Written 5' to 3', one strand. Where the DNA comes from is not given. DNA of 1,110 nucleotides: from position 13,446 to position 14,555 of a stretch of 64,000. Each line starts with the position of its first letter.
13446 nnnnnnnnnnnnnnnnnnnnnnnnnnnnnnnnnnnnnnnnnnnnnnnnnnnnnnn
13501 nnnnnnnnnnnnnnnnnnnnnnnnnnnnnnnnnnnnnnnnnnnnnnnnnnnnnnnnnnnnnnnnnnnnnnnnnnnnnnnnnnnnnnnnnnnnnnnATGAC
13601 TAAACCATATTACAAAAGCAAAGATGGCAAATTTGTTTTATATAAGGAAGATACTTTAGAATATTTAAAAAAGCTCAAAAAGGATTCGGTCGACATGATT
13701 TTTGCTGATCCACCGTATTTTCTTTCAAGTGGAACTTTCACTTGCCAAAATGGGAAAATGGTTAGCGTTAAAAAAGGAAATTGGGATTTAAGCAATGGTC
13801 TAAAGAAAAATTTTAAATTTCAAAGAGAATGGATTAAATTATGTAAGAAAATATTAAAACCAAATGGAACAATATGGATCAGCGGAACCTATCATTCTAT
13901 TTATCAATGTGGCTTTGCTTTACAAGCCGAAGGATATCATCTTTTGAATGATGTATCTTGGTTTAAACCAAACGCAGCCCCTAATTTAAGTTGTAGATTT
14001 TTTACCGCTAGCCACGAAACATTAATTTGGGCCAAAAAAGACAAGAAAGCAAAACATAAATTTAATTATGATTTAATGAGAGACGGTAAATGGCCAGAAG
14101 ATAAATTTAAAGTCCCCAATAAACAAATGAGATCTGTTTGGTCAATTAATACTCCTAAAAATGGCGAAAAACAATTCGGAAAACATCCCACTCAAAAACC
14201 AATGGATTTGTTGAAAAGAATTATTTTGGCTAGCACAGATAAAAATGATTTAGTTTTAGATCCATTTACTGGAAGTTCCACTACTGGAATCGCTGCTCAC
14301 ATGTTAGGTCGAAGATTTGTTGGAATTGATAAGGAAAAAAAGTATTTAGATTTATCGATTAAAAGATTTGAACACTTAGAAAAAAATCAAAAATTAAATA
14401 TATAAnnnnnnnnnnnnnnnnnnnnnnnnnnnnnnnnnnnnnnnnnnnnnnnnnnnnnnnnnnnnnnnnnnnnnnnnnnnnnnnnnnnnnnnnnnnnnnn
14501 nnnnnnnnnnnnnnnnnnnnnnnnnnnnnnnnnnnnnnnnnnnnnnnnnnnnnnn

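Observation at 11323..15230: tRNA-adjacent accessory island: Lys-rich HEPN-like hypothetical, HNH nuclease, DpnA-like beta-class MTase and a coupled PD-(D/E)xK endonuclease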

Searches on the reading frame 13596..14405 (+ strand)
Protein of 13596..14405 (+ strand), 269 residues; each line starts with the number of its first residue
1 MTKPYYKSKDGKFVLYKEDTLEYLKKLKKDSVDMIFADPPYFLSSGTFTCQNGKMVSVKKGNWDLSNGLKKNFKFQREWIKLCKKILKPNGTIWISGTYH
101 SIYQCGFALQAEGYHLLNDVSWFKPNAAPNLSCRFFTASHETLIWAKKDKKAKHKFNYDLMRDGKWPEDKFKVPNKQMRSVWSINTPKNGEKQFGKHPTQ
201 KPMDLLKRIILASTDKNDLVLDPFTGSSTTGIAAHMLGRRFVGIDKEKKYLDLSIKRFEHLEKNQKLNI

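Call 4: search_protein_families(library=pfam, proteins=[window:13596-14405:+], max_evalue=1)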
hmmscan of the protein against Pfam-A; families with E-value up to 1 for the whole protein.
window:13596-14405:+ (269 aa): 7 families
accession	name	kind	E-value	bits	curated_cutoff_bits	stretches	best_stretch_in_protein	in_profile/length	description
PF01555.25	N6_N4_Mtase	-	1.6e-59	202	26.7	1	32-255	1-220/221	DNA methylase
PF03602.21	Cons_hypoth95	-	7.8e-05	22.9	24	1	12-42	92-124/182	Conserved hypothetical protein 95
PF01170.24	UPF0020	-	0.0013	18.9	22.3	0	211-251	23-64/197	RMKL-like, methyltransferase domain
PF13847.12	Methyltransf_31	-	0.0018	18.4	27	1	215-260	2-50/145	Methyltransferase domain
PF10237.15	N6-adenineMlase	-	0.03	14.5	23.2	1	8-45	65-101/166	Probable N6-adenine methyltransferase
PF02384.22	N6_Mtase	-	0.046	13.5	20.4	1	12-94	106-180/311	N-6 DNA Methylase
PF01564.23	Spermine_synth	-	0.16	11.9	22.9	0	68-94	104-129/186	Spermine/spermidine synthase domain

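Call 5: search_protein_families(library=ncbifam, proteins=[window:13596-14405:+], max_evalue=1)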
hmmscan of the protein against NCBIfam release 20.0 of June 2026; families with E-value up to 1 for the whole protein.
window:13596-14405:+ (269 aa): 7 families
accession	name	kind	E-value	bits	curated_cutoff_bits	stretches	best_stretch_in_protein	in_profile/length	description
NF050803.1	DnaMtaseCcrMCaul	equivalog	8.2e-71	238.7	830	1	16-266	7-255/350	adenine-specific DNA-methyltransferase CcrM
NF008572.0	PRK11524.1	equivalog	5.3e-36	124.2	292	1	10-263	12-261/294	adenine-specific DNA-methyltransferase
NF010253.0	PRK13699.1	subfamily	3.9e-16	59.4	244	2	196-264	143-211/226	DNA methyltransferase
TIGR01177.1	TIGR01177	hypoth_equivalog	8.8e-06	25.2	316.55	1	211-248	177-214/330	TIGR01177 family methyltransferase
NF008748.0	PRK11783.1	equivalog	0.00051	18.4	466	1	11-47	592-627/704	bifunctional 23S rRNA (guanine(2069)-N(7))-methyltransferase RlmK/23S rRNA (guanine(2445)-N(2))-methyltransferase RlmL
NF040721.1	Trm14_Arch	equivalog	0.013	14.7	280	1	209-252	184-229/370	tRNA (guanine(6)-N2)-methyltransferase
TIGR00095.1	TIGR00095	equivalog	0.032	13.9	117.5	1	17-43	109-136/194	16S rRNA (guanine(966)-N(2))-methyltransferase RsmD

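Call 6: search_protein_families(library=padloc, proteins=[window:13596-14405:+], max_evalue=1)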
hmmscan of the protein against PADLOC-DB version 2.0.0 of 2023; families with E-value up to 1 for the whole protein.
window:13596-14405:+ (269 aa): 79 families (the best 25 are shown)
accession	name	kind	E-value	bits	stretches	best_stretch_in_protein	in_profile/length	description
PDLC03371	MTase_II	-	3e-98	326.5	1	4-264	4-258/260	Type II methyltransferase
PDLC03216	MTase_II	-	8.5e-77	256.6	1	15-266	14-263/364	Type II methyltransferase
PDLC03738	oMTase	-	2.7e-69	231.7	1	17-266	25-273/376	orphan methyltransferase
PDLC03302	MTase_II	-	7.1e-55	184.9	1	14-258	6-260/626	Type II methyltransferase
PDLC03299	MTase_II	-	1.1e-42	144.6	1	7-262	10-261/296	Type II methyltransferase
PDLC03387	MTase_II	-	8e-40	134.8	2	105-265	131-283/289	Type II methyltransferase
PDLC03279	MTase_II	-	2.8e-31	106.5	1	6-258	350-584/587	Type II methyltransferase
PDLC03320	MTase_II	-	3.1e-29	100.1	1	10-265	30-281/289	Type II methyltransferase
PDLC03339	MTase_II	-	5.4e-29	99.1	2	146-261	162-274/399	Type II methyltransferase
PDLC03353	MTase_II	-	1.4e-25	88.3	1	14-261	11-253/260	Type II methyltransferase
PDLC03265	MTase_II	-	2.9e-25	87.4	2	177-261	250-331/333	Type II methyltransferase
PDLC03230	MTase_II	-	1.5e-24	85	1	14-256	37-280/360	Type II methyltransferase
PDLC03252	MTase_II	-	1.7e-24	84.8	1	106-260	211-355/365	Type II methyltransferase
PDLC03300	MTase_II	-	1e-23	81.9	1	9-260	8-278/302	Type II methyltransferase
PDLC03354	MTase_II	-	1.5e-22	78.2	2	176-262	305-386/425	Type II methyltransferase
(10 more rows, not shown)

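Call 7: search_solved_structures(query=window:13596-14405:+, max_evalue=0.001)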
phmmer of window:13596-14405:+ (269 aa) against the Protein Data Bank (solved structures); distinct sequences matched with E-value up to 0.001: 12.
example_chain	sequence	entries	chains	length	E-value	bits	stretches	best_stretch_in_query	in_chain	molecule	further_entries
6pbd_A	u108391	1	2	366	3.9e-55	190.6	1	9-255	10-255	Modification methylase CcrMI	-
5hek_A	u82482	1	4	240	6.6e-29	104.6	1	15-259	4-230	Adenine specific DNA methyltransferase (DpnA)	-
5hfj_A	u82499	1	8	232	7.5e-29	104.4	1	15-258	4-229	Adenine specific DNA methyltransferase (DpnA)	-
1g60_A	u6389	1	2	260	6.3e-23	85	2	151-254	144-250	Adenine-specific Methyltransferase MboIIA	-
9c3u_A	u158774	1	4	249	4.8e-20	75.5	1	15-257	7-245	Methyltransferase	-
8urk_A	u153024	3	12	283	5.8e-20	75.2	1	15-258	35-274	Methyltransferase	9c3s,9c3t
1nw8_A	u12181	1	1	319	1.2e-12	51.3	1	76-250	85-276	MODIFICATION METHYLASE RSRI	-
1eg2_A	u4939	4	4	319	1.3e-12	51.2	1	19-250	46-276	MODIFICATION METHYLASE RSRI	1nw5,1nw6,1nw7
8s9n_A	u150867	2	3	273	2e-12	50.5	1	6-257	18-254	DNA cytosine-N4 methyltransferase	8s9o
8s9m_A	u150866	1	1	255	4.5e-12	49.4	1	18-257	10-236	DNA cytosine-N4 methyltransferase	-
1boo_A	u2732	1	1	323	2.7e-10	43.5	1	159-258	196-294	PROTEIN (N-4 CYTOSINE-SPECIFIC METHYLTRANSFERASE PVU II)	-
2zie_A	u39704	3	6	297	6e-09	39.1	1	178-259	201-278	Putative modification methylase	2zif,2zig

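Call 30: search_dna_similar(query=window:13596-14405:+, collection=plasmids, mode=protein, max_rows=30)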
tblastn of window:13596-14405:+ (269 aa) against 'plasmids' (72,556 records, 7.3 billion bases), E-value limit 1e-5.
The search stops at 5000 records and this limit was reached: more records match than are counted here, and every count below describes the 5000 best-scoring records only.
Records with a match: at least 5000; places in all: 5799; records where one place covers at least 80% of the query: 439.
Best place of each record, by identity: <60% 5000.
By first word of the organism name: Klebsiella 1868; Escherichia 1615; Salmonella 373; Enterobacter 262; Burkholderia 128; Shigella 106; Citrobacter 69; Serratia 68; Raoultella 44; Aeromonas 37; and 131 more.
By predicted mobility (MOB-suite, as given by PLSDB): conjugative 3206; non-mobilizable 1169; mobilizable 625.
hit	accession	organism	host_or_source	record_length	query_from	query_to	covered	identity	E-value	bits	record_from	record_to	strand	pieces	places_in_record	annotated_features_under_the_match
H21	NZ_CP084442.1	Staphylococcus lugdunensis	Homo sapiens,pure culture,abdominal ...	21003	1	262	97%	51.9%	5e-75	255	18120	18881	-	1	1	site-specific DNA-methyltransferase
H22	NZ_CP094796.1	Staphylococcus aureus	Camel,Skin swab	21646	1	262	97%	51.3%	1e-74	254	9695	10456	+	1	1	site-specific DNA-methyltransferase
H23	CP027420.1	Staphylococcus cohnii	Homo sapiens,peripheral blood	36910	1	262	97%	51.3%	1e-74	254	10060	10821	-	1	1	site-specific DNA-methyltransferase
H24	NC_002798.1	Lactococcus lactis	-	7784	1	258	96%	51.0%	5e-78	263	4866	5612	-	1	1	site-specific DNA-methyltransferase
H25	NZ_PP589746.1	Lactococcus sp.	Bacterial culture,Dairy environment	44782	1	258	96%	51.0%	7e-78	263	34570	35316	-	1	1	site-specific DNA-methyltransferase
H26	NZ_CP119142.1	Neisseria gonorrhoeae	Homo sapiens,whole organism,synovial ...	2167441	1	259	96%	50.6%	2e-77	262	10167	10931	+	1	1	none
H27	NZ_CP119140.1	Neisseria gonorrhoeae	Homo sapiens,whole organism,blood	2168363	1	259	96%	50.6%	2e-77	262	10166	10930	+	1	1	none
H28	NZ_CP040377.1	Lactiplantibacillus plantarum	cell culture,Angelica gigas Nakai root ...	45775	15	267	94%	45.9%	2e-59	210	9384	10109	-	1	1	site-specific DNA-methyltransferase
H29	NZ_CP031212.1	Levilactobacillus brevis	-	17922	15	267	94%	45.9%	3e-59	209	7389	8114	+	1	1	site-specific DNA-methyltransferase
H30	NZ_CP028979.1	Lactiplantibacillus plantarum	liquid feed,pig feed from feed plant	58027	15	267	94%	45.9%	3e-59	209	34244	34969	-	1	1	site-specific DNA-methyltransferase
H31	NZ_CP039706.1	Clostridium butyricum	Homo sapiens,isolation from The first ...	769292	15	260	91%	42.7%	1e-57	205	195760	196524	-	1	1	site-specific DNA-methyltransferase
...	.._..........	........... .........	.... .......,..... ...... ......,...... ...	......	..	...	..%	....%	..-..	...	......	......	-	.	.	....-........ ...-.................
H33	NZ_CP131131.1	Shinella zoogloeoides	isolate,Activated charcoal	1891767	14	262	93%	41.4%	1e-50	185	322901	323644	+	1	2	none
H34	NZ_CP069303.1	Shinella sp. PSBB067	monoisolate,Minnesota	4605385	14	262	93%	41.4%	1e-50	184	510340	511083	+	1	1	none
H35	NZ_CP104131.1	Sinorhizobium sp. K101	Phaseolus vulgaris,cell ...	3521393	15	262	92%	40.8%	3e-50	184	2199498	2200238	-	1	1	none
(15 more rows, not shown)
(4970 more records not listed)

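Call 31: get_annotated_region(hit=H24, flank=4000)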
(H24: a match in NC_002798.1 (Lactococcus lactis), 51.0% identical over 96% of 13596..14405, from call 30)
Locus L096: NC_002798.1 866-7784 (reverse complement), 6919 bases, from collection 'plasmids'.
description: Lactococcus lactis plasmid pSRQ700, complete sequence
organism: Lactococcus lactis (NCBI taxid 1358)
taxonomy: Bacteria; Bacillota; Bacilli; Lactobacillales; Streptococcaceae; Lactococcus; Lactococcus lactis
host: -; source: -; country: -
typing (MOB-suite, as given by PLSDB): non-mobilizable; replicon Inc11
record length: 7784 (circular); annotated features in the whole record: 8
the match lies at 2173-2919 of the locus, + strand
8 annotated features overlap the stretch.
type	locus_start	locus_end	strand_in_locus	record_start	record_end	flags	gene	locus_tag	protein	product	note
CDS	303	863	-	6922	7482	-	-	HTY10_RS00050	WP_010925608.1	recombinase family protein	GO:0006310 - DNA recombination [Evidence IEA]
CDS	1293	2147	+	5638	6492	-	-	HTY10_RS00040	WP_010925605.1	DNA adenine methylase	-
CDS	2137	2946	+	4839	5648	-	-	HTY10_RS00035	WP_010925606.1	site-specific DNA-methyltransferase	-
CDS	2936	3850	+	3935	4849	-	-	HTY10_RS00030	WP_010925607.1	type II restriction endonuclease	-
CDS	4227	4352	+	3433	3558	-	-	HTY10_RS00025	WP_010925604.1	recombinase family protein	GO:0006310 - DNA recombination [Evidence IEA]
CDS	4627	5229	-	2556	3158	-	-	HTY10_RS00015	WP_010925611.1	replication protein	-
CDS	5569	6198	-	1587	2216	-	-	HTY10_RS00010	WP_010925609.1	DUF536 domain-containing protein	-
CDS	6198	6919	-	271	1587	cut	-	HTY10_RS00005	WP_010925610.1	RepB family plasmid replication initiator protein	GO:0006270 - DNA replication initiation [Evidence IEA]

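Call 32: get_annotated_region(hit=H21, flank=4000)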
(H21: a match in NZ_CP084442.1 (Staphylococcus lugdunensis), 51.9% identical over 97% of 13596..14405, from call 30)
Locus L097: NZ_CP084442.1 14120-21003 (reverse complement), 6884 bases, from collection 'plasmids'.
description: Staphylococcus lugdunensis strain RMLUG4 plasmid pRMLUG4_2, complete sequence
organism: Staphylococcus lugdunensis (NCBI taxid 28035)
taxonomy: Bacteria; Bacillota; Bacilli; Bacillales; Staphylococcaceae; Staphylococcus; Staphylococcus lugdunensis
host: -; source: Homo sapiens,pure culture,abdominal drainage; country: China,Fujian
typing (MOB-suite, as given by PLSDB): non-mobilizable; replicon rep_cluster_910
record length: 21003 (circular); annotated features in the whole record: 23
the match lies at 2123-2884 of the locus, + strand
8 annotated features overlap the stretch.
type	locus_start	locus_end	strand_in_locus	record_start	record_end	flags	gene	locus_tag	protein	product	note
CDS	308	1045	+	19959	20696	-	-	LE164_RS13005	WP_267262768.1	DUF536 domain-containing protein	-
CDS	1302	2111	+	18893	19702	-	-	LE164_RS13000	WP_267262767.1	Dam family site-specific DNA-(adenine-N6)-methyltransferase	GO:0006306 - DNA methylation [Evidence IEA]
CDS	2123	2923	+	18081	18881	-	-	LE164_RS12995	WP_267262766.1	site-specific DNA-methyltransferase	GO:0009307 - DNA restriction-modification system [Evidence IEA]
CDS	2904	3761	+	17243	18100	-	-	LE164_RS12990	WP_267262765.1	type II restriction endonuclease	-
CDS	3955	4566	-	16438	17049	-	-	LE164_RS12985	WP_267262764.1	recombinase family protein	GO:0006310 - DNA recombination [Evidence IEA]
CDS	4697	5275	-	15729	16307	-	-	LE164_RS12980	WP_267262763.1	recombinase family protein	GO:0006310 - DNA recombination [Evidence IEA]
predicted_resistance_gene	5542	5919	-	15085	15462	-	blaI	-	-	penicillinase repressor BlaI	predicted by amrfinderplus; class BETA-LACTAM; identity 99.21%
predicted_resistance_gene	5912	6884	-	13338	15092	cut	blaR1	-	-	beta-lactam sensor/signal transducer BlaR1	predicted by amrfinderplus; class BETA-LACTAM; identity 100.0%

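Call 33: get_annotated_region(hit=H26, flank=4000)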
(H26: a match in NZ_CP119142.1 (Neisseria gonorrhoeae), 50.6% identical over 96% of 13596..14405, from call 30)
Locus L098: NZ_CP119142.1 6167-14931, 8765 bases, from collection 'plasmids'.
description: Neisseria gonorrhoeae strain 2022NG-0032 plasmid p2022NG-0032_1, complete sequence
organism: Neisseria gonorrhoeae (NCBI taxid 485)
taxonomy: Bacteria; Pseudomonadota; Betaproteobacteria; Neisseriales; Neisseriaceae; Neisseria; Neisseria gonorrhoeae
host: -; source: Homo sapiens,whole organism,synovial fluid; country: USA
typing (MOB-suite, as given by PLSDB): non-mobilizable
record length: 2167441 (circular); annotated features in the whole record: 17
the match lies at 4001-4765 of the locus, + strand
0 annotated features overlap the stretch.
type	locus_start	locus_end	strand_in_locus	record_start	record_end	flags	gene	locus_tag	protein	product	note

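Call 38: search_protein_families(library=pfam, proteins=[L096:2936-3850:+, L097:2904-3761:+], max_evalue=0.01)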
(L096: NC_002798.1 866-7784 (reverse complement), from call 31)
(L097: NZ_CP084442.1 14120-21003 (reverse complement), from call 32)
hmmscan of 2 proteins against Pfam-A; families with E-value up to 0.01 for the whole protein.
L096:2936-3850:+ (304 aa): 1 family
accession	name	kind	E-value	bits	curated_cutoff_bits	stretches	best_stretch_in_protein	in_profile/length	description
PF04556.18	DpnII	-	3.6e-86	289.4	23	1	15-297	2-277/278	DpnII restriction endonuclease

L097:2904-3761:+ (285 aa): 1 family
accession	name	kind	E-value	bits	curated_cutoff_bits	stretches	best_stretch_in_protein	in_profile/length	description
PF04556.18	DpnII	-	4.7e-103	344.7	23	1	5-280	1-278/278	DpnII restriction endonuclease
